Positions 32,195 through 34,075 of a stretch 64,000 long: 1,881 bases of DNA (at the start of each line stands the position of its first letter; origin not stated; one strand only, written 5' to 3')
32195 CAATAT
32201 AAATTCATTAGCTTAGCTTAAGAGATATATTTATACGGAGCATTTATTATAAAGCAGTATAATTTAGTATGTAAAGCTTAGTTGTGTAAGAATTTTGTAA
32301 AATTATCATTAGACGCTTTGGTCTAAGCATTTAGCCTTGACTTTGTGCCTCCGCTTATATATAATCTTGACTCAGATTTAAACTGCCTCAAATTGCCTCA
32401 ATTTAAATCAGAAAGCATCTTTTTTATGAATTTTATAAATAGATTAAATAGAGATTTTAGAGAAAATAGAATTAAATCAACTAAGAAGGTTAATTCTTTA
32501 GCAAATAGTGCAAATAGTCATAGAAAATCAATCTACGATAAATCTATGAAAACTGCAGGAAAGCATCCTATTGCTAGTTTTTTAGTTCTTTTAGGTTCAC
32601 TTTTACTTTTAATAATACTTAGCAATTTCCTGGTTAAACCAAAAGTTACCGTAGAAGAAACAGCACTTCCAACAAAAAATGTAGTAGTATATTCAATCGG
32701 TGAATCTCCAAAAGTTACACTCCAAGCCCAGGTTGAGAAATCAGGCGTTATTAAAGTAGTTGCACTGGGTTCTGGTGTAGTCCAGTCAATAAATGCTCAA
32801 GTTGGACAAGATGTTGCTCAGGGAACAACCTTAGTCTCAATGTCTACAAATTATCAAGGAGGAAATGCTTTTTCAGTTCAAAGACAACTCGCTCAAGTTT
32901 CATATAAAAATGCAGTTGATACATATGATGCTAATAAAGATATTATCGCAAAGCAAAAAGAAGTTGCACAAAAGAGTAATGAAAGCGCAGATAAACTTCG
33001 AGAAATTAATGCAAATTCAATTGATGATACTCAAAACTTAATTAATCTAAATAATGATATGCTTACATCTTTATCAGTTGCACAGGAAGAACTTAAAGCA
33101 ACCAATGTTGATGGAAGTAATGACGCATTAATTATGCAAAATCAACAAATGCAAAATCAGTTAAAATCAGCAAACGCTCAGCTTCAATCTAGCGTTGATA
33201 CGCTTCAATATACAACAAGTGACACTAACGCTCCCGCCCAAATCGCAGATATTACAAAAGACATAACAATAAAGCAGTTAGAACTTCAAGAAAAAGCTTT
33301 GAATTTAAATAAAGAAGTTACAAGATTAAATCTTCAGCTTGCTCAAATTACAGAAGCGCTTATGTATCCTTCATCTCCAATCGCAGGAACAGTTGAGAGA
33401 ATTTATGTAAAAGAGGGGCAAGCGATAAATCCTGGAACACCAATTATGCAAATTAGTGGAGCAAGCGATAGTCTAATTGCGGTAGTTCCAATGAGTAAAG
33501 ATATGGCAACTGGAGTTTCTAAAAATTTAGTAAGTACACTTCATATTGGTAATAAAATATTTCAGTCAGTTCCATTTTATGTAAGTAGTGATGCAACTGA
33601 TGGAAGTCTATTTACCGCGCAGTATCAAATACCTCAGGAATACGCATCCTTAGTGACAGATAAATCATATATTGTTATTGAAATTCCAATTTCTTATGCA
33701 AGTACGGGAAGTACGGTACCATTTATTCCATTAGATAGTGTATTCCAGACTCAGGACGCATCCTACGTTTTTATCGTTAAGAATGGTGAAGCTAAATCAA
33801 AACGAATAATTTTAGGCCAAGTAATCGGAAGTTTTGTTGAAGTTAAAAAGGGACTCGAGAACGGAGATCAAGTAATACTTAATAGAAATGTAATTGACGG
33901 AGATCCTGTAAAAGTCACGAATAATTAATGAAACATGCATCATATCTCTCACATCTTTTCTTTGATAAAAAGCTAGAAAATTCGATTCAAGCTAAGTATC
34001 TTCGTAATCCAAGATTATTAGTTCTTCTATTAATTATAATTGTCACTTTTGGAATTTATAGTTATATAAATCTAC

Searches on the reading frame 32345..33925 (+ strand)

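Call 73: search_protein_families(library=pfam, proteins=[window:32345-33925:+], max_evalue=0.0001)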
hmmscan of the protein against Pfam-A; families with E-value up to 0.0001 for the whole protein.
window:32345-33925:+ (527 aa): 3 families
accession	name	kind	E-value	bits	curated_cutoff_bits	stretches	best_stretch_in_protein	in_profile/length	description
PF00364.28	Biotin_lipoyl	-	3e-07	30.6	22.1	0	343-370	46-73/73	Biotin-requiring enzyme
PF13437.12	HlyD_3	-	3.3e-07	31.5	22.2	1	344-431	4-95/106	HlyD family secretion protein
PF13533.13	Biotin_lipoyl_2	-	9.2e-07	29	29.8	1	343-370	4-31/32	Biotin-lipoyl like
